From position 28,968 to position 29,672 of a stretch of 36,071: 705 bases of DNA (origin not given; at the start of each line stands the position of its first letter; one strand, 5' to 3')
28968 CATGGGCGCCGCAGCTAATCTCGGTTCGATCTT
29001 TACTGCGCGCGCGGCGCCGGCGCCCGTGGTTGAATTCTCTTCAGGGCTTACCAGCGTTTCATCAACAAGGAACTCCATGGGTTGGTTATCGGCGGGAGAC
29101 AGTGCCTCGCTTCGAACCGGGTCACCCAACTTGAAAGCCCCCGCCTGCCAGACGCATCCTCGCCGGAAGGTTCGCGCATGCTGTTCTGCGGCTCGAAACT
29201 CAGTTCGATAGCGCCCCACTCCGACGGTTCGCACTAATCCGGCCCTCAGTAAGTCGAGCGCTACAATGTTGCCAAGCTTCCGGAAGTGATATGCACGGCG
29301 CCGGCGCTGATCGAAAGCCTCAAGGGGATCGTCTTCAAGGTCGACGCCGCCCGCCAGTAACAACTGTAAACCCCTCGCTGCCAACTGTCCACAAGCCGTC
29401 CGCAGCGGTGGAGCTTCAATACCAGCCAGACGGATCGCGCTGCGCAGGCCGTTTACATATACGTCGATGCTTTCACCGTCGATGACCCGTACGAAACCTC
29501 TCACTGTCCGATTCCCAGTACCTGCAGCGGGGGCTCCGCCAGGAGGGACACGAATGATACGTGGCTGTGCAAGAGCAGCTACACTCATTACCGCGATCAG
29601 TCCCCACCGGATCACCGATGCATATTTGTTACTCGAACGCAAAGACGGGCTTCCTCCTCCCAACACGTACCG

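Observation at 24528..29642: Giant secreted protein with an unusual domain mosaic directly upstream of the EPS operon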

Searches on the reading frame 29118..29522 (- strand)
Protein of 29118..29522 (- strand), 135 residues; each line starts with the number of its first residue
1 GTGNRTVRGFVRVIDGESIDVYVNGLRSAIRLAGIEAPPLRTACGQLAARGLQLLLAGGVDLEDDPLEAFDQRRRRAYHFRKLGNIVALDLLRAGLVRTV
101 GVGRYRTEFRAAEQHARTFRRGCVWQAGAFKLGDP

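Call 25: search_solved_structures(query=A1, max_evalue=1, show_alignments=2)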
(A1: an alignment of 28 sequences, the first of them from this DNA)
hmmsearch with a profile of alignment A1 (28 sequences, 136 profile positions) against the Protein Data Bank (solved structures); distinct sequences matched with E-value up to 1: 293 (the best 60 are shown).
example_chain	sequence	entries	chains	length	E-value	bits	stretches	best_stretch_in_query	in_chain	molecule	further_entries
3sr1_A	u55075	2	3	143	6.2e-16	61.5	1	8-127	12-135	thermonuclease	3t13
5isr_A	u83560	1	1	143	1.5e-15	60.4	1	8-127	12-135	Thermonuclease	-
3mhb_A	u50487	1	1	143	1.6e-15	60.2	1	8-127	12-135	Thermonuclease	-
4f8m_A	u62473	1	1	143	1.9e-15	59.9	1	8-127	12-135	Thermonuclease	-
9cil_A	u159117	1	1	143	2.6e-15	59.6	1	8-127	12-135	Thermonuclease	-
4ky7_A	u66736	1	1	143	2.8e-15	59.4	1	8-127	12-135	Thermonuclease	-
4f7x_A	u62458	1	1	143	3.4e-15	59.2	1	8-127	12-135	Thermonuclease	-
3meh_A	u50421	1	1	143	3.7e-15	59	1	8-127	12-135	Thermonuclease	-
4du9_A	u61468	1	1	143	3.8e-15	59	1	8-127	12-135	Thermonuclease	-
5deh_A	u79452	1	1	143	4.7e-15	58.7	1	8-127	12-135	Thermonuclease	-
4ial_A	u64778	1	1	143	5e-15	58.6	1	8-127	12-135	Thermonuclease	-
4kv6_A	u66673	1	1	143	5e-15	58.6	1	8-127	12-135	Thermonuclease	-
5hur_A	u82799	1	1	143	5.2e-15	58.6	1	8-127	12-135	Thermonuclease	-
6xsh_A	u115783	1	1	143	5.2e-15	58.6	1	8-127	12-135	Thermonuclease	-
4zuj_A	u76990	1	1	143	5.5e-15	58.5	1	8-127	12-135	Thermonuclease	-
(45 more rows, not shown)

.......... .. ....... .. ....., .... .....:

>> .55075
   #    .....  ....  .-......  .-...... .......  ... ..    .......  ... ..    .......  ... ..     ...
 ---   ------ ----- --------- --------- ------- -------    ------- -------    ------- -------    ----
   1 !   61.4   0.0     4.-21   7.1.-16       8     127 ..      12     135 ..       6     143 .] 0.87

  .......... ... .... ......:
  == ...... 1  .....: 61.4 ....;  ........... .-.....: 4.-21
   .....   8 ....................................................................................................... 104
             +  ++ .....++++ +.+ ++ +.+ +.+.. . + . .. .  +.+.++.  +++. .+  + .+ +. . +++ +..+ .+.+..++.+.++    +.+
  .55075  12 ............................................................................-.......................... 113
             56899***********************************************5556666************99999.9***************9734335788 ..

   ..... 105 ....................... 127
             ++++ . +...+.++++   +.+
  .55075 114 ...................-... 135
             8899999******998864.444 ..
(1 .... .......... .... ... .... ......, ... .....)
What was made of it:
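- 29139..29522 (-): SNase-like OB-fold domain, residues ~41-168, with a degenerate active site (D21E, D40E, E43P; R35 and R87 kept) and an invariant Cys pair. Family profile against PDB thermonuclease, 6e-16 (call 25).
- The fold family is that of staphylococcal thermonuclease (call 25).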

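Call 26: search_protein_families(library=pfam, alignment_id=A1, max_evalue=0.01)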
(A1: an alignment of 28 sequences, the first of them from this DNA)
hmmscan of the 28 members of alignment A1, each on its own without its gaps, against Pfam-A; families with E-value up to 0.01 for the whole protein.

A. member 1, seq(135 aa): 0 families

B. families by the number of members that match (of 28 scanned): 1 family
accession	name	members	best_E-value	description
PF00565.23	SNase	25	3.4e-09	Staphylococcal nuclease homologue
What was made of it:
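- On Staphylococcal nuclease (SNase, PF00565): A profile of the 28 homologous domains matches thermonuclease at 6e-16 over the full domain, and 25 of the 28 members hit PF00565 (calls 25, 26).
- Checked: A profile of 28 homologous N-domains matches staphylococcal thermonuclease at 6e-16, and 25 of the 28 hit PF00565 individually (calls 25, 26).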
